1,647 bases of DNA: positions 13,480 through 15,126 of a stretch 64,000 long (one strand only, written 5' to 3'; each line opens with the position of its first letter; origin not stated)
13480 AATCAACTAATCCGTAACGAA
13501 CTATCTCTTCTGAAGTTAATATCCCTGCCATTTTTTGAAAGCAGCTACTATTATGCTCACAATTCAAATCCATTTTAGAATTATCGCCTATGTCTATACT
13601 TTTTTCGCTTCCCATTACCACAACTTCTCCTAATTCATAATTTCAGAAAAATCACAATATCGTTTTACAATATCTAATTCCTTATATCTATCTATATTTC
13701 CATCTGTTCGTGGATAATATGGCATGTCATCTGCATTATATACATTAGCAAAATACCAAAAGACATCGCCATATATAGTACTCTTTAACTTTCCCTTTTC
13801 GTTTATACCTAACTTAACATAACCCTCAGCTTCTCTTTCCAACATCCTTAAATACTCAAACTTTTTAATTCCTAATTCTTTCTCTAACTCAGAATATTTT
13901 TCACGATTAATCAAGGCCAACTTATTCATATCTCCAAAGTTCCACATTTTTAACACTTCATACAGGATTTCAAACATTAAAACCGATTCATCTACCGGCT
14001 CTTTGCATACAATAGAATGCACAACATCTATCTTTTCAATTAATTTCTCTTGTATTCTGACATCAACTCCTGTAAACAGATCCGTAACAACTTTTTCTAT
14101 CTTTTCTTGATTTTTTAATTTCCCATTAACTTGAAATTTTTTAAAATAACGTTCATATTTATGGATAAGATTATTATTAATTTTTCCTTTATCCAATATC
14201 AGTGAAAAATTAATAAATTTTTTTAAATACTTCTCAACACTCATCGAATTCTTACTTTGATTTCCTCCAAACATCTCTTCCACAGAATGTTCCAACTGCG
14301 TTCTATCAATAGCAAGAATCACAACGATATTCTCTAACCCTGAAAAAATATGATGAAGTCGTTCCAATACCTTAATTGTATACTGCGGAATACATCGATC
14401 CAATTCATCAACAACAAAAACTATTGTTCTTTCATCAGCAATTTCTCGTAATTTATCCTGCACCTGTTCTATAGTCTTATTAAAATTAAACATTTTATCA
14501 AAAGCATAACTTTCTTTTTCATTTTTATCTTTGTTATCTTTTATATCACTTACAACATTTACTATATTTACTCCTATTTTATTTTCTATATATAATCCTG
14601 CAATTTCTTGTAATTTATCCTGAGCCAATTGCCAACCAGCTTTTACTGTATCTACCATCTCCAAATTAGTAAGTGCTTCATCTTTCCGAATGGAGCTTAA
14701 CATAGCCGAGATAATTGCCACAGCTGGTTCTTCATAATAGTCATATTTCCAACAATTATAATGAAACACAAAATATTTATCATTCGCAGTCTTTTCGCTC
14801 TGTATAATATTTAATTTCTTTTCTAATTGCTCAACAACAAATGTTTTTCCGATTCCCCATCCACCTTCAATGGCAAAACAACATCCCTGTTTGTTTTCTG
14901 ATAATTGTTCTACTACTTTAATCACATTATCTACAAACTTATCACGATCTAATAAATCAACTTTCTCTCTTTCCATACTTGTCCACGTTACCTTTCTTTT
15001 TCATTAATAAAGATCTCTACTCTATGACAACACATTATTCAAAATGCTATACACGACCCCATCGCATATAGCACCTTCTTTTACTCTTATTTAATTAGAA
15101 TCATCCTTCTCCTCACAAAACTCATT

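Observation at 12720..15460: XRE regulator + soluble KAP-family NTPase + dCTP-deaminase/dUTPase-fold protein: candidate undescribed nucleotide-targeting defence operon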

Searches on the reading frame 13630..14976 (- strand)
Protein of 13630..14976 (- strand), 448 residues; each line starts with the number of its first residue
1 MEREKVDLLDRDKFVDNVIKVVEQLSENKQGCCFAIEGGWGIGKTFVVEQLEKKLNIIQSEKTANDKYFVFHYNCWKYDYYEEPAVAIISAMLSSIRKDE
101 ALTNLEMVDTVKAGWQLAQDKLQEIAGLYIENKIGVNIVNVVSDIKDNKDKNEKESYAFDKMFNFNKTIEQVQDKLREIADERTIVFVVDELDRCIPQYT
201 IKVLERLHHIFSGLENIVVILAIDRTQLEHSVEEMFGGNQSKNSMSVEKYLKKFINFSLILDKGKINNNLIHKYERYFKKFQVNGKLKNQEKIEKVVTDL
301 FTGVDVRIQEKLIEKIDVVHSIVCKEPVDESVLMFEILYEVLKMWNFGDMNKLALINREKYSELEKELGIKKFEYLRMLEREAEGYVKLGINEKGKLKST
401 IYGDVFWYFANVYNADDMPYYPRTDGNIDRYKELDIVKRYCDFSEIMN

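Call 3: search_protein_families(library=pfam, proteins=[window:13630-14976:-], max_evalue=0.1)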
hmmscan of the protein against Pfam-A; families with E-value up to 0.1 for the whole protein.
window:13630-14976:- (448 aa): 9 families
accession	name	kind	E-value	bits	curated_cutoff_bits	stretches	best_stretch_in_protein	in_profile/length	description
PF07693.20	KAP_NTPase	-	6.3e-29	101.6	20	1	11-321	1-291/293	KAP family P-loop domain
PF13401.12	AAA_22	-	1.1e-05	26.2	27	1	169-228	72-126/130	AAA domain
PF24883.2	NPHP3_N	-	2.9e-05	24.7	24.8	0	154-218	95-157/164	Nephrocystin 3, N-terminal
PF13191.12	AAA_16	-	0.015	16.2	32.6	1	26-194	20-143/167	AAA ATPase domain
PF05729.18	NACHT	-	0.028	14.7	26.7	0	35-77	4-44/167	NACHT domain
PF00004.35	AAA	-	0.029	15.3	21.2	0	167-223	41-108/131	ATPase family associated with various cellular activities (AAA)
PF09784.14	L31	-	0.029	15.2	22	0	4-78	19-80/102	Mitochondrial ribosomal protein L31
PF16796.11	Microtub_bd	-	0.034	14.5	27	0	134-181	37-84/155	Microtubule binding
PF25199.1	nSTAND_NTPase5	-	0.041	14.1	34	0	173-227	84-136/145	Novel STAND NTPase 5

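Call 4: search_protein_families(library=padloc, proteins=[window:13630-14976:-], max_evalue=0.1)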
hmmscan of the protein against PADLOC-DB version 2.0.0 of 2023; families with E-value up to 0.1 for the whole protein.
window:13630-14976:- (448 aa): 7 families
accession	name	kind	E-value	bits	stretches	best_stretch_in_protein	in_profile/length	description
PDLC04957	PDC-S20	-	8.2e-158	524.5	1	4-447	3-445/446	-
PDLC04958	PDC-S20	-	1.3e-90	303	1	5-343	2-339/458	-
PDLC04959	PDC-S20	-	1e-48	165.1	1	6-339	18-345/464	-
PDLC04956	PDC-S20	-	8.8e-33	112.4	1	1-380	1-382/450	-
PDLC02209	QatA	-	3.7e-17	60.2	1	5-256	9-276/646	-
PDLC02210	QatA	-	6.1e-15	52.7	1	31-322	32-333/593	-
PDLC02361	PifA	-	5.3e-13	46.4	1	27-280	36-275/720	PifA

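Call 5: search_protein_families(library=ncbifam, proteins=[window:13630-14976:-], max_evalue=0.1)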
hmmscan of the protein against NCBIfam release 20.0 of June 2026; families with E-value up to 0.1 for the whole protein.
window:13630-14976:- (448 aa): 4 families
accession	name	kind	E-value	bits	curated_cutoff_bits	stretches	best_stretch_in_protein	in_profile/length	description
NF041923.1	QatA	equivalog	1.6e-19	70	600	1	5-256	9-275/628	Qat anti-phage system ATPase QatA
TIGR02928.1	TIGR02928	subfamily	0.00025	20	181.3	1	7-92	16-99/366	orc1/cdc6 family replication initiation protein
NF004817.0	PRK06171.1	subfamily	0.0006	19.4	304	1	106-167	59-118/265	sorbitol-6-phosphate dehydrogenase subunit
TIGR03877.1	thermo_KaiC_1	hypoth_equivalog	0.034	13.6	307.25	1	151-221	98-168/238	KaiC domain-containing protein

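Call 20: search_protein_families(library=phrogs, proteins=[window:13630-14976:-], max_evalue=0.01)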
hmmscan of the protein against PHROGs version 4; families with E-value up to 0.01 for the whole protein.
window:13630-14976:- (448 aa): 1 family
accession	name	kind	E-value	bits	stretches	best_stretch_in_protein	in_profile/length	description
phrog_8614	-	unknown function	3.9e-33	116.2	1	4-366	17-385/489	-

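Call 32: find_homologous_proteins(query=window:13630-14976:-, max_evalue=1e-10)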
Query window:13630-14976:- (448 aa): 1850 proteins with E <= 1e-10 among 8000 candidates; the best 120 are listed.
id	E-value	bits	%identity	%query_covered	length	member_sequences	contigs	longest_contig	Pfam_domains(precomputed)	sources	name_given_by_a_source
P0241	2.7e-269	911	100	93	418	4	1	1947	PF07693.21,PF13401.13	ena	-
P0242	5.6e-221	752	75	100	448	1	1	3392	PF07693.21,PF13401.13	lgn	-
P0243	2.5e-215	734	74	100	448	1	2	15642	PF07693.21,PF13401.13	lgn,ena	-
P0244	1.2e-211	721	72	100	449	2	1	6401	PF07693.21,PF13401.13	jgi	-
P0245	3.3e-211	720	72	100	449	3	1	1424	PF07693.21,PF13401.13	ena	-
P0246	4.2e-182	624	62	100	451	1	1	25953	PF07693.21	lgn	-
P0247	1.1e-179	616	63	100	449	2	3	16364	PF07693.21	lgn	-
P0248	1.8e-179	615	63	100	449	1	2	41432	PF07693.21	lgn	-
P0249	3.4e-161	555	55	100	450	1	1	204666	PF07693.21,PF13401.13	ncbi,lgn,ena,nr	ncbi:MAG: hypothetical protein HDR04_16850 [Lachnospiraceae bacterium]|nr:hypothetical protein [Lach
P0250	4.3e-161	555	56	99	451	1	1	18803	PF07693.21,PF24883.3,PF13401.13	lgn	-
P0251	6.3e-160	551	56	100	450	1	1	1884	PF07693.21,PF13401.13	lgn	-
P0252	1.6e-159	550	56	99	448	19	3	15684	PF07693.21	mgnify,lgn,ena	mgnify:FL=1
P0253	1.4e-158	547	55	100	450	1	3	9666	PF07693.21,PF13401.13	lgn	-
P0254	1.5e-158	547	57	99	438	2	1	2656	PF07693.21,PF24883.3,PF13401.13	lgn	-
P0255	2.0e-158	546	56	99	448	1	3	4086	PF07693.21,PF24883.3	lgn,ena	-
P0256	4.2e-158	545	54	99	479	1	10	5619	PF07693.21,PF24883.3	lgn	-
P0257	4.3e-158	545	56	99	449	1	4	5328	PF07693.21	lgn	-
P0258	1.2e-157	544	56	99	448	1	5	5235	PF07693.21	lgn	-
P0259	1.5e-157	543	56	99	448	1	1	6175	PF07693.21,PF24883.3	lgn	-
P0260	2.8e-157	542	53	99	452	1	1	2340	PF07693.21,PF13401.13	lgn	-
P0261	3.7e-157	542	55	99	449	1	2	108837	PF07693.21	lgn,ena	-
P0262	4.5e-157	542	55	99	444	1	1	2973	PF07693.21,PF24883.3,PF13401.13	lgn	-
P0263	8.8e-157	541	54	99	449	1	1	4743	PF07693.21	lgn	-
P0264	1.1e-156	540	55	99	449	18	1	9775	PF07693.21,PF13401.13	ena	-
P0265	1.8e-156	540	55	99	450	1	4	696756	PF07693.21,PF24883.3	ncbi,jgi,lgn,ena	-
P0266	1.9e-156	540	54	99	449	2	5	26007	PF07693.21,PF24883.3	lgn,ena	-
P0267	2.2e-156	539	54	99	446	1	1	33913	PF07693.21,PF13401.13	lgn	-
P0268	3.6e-156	539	55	99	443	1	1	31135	PF07693.21,PF13401.13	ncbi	-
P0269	7.1e-156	538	54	99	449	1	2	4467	PF07693.21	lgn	-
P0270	2.0e-155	536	55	99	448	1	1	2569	PF07693.21,PF24883.3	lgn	-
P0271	2.4e-155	536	55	99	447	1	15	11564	PF07693.21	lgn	-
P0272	2.6e-155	536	56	99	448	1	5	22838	PF07693.21,PF00004.36,PF13401.13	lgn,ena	-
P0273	2.7e-155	536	53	99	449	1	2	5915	PF07693.21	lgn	-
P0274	5.0e-155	535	55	99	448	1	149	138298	PF07693.21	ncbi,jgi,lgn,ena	-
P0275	5.4e-155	535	54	99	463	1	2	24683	PF07693.21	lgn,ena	-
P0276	6.3e-155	535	55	98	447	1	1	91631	PF07693.21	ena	-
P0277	6.4e-155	535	54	99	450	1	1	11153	PF07693.21,PF24883.3,PF13401.13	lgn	-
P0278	9.2e-155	534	56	99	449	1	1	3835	PF07693.21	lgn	-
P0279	9.7e-155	534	55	99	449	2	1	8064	PF07693.21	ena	-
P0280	1.2e-154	534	56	99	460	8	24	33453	PF07693.21,PF24883.3,PF13401.13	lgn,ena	-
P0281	1.3e-154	534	55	99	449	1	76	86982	PF07693.21,PF13401.13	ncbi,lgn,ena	-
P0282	1.8e-154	533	54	99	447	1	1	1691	PF07693.21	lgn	-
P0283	2.2e-154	533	55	99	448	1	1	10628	PF07693.21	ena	-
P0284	2.5e-154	533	55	99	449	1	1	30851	PF07693.21,PF13401.13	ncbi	-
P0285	2.7e-154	532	54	99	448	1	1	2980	PF07693.21,PF13401.13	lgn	-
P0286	3.1e-154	532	56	99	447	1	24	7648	PF07693.21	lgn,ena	-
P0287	4.8e-154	532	54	99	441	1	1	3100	PF07693.21,PF24883.3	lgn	-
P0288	6.3e-154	531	54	99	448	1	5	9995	PF07693.21,PF13401.13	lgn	-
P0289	6.4e-154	531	54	99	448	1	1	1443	PF07693.21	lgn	-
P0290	6.8e-154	531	54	99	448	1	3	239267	PF07693.21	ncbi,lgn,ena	-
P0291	7.7e-154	531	55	99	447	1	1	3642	PF07693.21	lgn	-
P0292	1.3e-153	530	53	99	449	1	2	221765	PF07693.21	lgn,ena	-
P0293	1.5e-153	530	54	99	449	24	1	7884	PF07693.21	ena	-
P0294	1.7e-153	530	54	99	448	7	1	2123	PF07693.21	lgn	-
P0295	1.9e-153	530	54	99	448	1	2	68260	PF07693.21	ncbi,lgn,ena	-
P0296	3.2e-153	529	55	99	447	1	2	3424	PF07693.21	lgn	-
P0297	3.5e-153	529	54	99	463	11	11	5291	PF07693.21,PF00004.36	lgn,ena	-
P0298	5.1e-153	528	55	99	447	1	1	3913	PF07693.21,PF13401.13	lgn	-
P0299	6.5e-153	528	55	99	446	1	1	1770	PF07693.21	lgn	-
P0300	6.8e-153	528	54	99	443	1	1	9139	PF07693.21,PF13401.13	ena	-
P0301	7.3e-153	528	54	99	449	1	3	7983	PF07693.21,PF13401.13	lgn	-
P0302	7.4e-153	528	54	99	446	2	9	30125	PF07693.21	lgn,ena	-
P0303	9.6e-153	527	54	99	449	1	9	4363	PF07693.21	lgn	-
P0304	1.1e-152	527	54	99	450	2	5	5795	PF07693.21,PF24883.3,PF13401.13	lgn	-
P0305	1.2e-152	527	52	99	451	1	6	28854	PF07693.21,PF13401.13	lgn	-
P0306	1.2e-152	527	54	99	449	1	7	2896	PF07693.21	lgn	-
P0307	1.4e-152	527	53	99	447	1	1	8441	PF07693.21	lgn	-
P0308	1.5e-152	527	54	99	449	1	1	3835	PF07693.21,PF13401.13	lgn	-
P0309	1.6e-152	527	56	99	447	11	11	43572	PF07693.21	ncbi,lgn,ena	-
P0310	1.8e-152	526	55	99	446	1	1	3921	PF07693.21,PF24883.3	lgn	-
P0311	1.9e-152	526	55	99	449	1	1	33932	PF07693.21,PF13401.13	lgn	-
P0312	2.7e-152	526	55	99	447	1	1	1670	PF07693.21,PF24883.3,PF13401.13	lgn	-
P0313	3.0e-152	526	56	99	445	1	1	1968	PF07693.21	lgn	-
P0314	3.1e-152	526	54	99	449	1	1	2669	PF07693.21,PF24883.3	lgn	-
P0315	4.5e-152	525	55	99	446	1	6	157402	PF07693.21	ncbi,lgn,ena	-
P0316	5.1e-152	525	54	99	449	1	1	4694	PF07693.21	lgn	-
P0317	6.0e-152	525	54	99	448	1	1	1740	PF07693.21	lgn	-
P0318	6.1e-152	525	54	100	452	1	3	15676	PF07693.21,PF24883.3,PF13401.13,PF13191.13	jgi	-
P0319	6.4e-152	525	55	99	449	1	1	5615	PF07693.21,PF13401.13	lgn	-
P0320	7.8e-152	524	54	99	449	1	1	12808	PF07693.21,PF24883.3,PF00004.36,PF13401.13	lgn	-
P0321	1.2e-151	524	54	99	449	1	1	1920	PF07693.21,PF24883.3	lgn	-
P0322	1.5e-151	523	55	99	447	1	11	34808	PF07693.21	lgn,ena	-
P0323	2.3e-151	523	53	99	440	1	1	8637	PF07693.21,PF13401.13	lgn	-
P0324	3.3e-151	522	53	99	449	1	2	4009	PF07693.21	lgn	-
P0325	5.2e-151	522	53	99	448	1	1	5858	PF07693.21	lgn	-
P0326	6.0e-151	521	53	99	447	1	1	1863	PF07693.21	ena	-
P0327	6.8e-151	521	54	99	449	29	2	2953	PF07693.21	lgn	-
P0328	7.7e-151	521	54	99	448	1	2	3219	PF07693.21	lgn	-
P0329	1.1e-150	521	54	99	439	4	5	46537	PF07693.21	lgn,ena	-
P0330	1.2e-150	520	53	99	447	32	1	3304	PF07693.21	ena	-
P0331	1.3e-150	520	53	99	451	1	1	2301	PF07693.21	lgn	-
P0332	1.8e-150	520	53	99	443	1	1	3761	PF07693.21,PF13401.13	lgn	-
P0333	2.6e-150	519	55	99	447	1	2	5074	PF07693.21,PF24883.3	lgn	-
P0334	4.4e-150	519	53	99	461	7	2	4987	PF07693.21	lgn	-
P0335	9.0e-150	518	54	99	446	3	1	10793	PF07693.21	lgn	-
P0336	1.1e-149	517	54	99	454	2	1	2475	PF07693.21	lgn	-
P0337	1.4e-149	517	54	99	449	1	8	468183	PF07693.21,PF13401.13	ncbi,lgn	-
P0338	1.5e-149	517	55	99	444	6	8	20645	PF07693.21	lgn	-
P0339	2.1e-149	516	54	99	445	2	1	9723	PF07693.21,PF24883.3,PF13401.13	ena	-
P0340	3.0e-149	516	54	99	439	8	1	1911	PF07693.21,PF13401.13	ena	-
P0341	3.1e-149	516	53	99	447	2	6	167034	PF07693.21,PF24883.3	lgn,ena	-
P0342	3.5e-149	516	53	99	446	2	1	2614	PF07693.21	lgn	-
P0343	6.4e-149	515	53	99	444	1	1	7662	PF07693.21,PF00004.36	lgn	-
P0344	9.1e-149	514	52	99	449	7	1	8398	PF07693.21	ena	-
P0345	1.3e-148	514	52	99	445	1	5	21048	PF07693.21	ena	-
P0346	1.4e-148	514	52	99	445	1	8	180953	PF07693.21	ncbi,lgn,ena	-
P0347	1.6e-148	513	52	99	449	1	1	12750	PF07693.21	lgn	-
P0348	2.2e-148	513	53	99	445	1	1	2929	PF07693.21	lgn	-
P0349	3.5e-148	512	51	99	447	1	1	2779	PF07693.21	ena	-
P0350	4.5e-148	512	53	99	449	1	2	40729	PF07693.21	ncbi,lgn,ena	-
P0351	4.9e-148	512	52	99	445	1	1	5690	PF07693.21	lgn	-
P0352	4.9e-148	512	53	99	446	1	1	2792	PF07693.21,PF24883.3,PF13401.13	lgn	-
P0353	8.3e-148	511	53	99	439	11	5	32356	PF07693.21,PF24883.3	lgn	-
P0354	8.4e-148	511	52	99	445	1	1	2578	PF07693.21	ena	-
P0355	9.9e-148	511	52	99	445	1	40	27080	PF07693.21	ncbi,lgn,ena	-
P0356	1.1e-147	511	54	95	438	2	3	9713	PF07693.21,PF13401.13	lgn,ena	-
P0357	2.7e-147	509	53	99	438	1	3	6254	PF07693.21,PF13401.13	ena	-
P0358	4.9e-147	509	52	99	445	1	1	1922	PF07693.21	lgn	-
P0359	7.5e-147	508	51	99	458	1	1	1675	PF07693.21,PF24883.3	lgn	-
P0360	9.6e-147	508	53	99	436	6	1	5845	PF07693.21,PF24883.3,PF13401.13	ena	-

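Call 43: find_encoding_contigs(protein=P0246, flank=7000, max_places=2)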
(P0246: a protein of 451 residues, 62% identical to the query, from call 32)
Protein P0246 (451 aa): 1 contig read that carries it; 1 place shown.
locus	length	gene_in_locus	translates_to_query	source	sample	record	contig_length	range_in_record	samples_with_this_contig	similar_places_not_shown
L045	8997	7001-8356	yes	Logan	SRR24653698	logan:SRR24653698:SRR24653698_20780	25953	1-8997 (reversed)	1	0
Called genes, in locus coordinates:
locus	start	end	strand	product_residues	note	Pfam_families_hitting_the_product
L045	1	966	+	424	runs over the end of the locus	PF14501:HATPase_c_5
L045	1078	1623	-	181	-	PF04647:AgrB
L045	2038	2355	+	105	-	PF12844:HTH_19, PF01381:HTH_3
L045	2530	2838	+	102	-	PF13560:HTH_31, PF01381:HTH_3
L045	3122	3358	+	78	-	-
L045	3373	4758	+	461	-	PF16289:PIN_12 (weak), PF18476:PIN_8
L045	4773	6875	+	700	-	PF13538:UvrD_C_2 (weak)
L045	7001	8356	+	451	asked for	PF07693:KAP_NTPase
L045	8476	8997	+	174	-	?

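Call 44: find_encoding_contigs(protein=P0274, flank=7000, max_places=4)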
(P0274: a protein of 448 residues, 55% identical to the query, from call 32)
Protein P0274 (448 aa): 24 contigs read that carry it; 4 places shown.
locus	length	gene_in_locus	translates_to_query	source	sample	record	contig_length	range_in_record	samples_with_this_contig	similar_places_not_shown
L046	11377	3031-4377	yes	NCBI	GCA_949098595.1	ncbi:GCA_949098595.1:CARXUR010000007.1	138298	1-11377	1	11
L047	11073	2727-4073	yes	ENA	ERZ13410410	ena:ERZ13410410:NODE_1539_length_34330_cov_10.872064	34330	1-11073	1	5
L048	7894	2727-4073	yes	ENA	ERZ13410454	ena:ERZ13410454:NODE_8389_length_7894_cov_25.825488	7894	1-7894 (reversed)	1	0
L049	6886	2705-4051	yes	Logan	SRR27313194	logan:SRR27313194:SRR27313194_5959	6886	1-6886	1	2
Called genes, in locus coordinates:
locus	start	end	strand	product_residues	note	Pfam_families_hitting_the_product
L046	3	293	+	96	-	?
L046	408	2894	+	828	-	-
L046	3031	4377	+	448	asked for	PF07693:KAP_NTPase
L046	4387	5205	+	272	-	-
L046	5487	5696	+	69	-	-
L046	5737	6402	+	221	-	PF18813:PBECR4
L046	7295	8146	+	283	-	-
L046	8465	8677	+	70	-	-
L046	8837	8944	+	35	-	-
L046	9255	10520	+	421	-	PF00589:Phage_integrase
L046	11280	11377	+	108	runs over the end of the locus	-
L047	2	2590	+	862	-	?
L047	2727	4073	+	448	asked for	PF07693:KAP_NTPase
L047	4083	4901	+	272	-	-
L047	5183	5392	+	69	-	-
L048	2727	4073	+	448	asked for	PF07693:KAP_NTPase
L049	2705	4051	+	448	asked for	PF07693:KAP_NTPase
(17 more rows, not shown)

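Call 73: search_protein_families(library=pfam, proteins=[L046:4387-5205:+], max_evalue=0.001)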
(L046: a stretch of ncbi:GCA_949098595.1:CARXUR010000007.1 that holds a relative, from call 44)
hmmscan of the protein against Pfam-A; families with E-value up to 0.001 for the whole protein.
L046:4387-5205:+ (272 aa): 0 families

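Call 86: find_related_loci(query=A5, collection=viral_contigs, flank=6000)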
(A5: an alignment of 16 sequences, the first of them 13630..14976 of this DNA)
Query A5 (448 aa) in viral_contigs; peptide patterns used: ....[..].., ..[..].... (x = any residue, [..] = any of these).
89 stretches matched a pattern; 1 encode a relative of the query (tblastn E <= 1e-3); 1 distinct loci.
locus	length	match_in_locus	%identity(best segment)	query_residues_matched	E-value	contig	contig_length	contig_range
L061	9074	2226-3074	25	25-285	1e-17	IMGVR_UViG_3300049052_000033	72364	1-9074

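Call 100: search_dna_similar(query=window:13630-14976:-, collection=plasmids, mode=protein, max_evalue=1e-20, max_rows=15)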
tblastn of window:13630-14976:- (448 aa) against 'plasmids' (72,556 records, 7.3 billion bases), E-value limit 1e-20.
Records with a match: 1; places in all: 1; records where one place covers at least 80% of the query: 0.
Best place of each record, by identity: <60% 1.
By first word of the organism name: Treponema 1.
By predicted mobility (MOB-suite, as given by PLSDB): non-mobilizable 1.
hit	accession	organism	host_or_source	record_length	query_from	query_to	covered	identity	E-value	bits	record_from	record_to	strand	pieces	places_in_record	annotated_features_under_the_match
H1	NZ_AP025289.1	Treponema saccharophilum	-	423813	7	338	74%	31.1%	1e-44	174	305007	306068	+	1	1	P-loop NTPase fold protein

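Call 101: search_dna_similar(query=window:13630-14976:-, collection=phages, mode=protein, max_evalue=1e-20, max_rows=10)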
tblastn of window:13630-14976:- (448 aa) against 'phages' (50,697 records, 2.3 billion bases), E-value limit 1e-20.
No match.
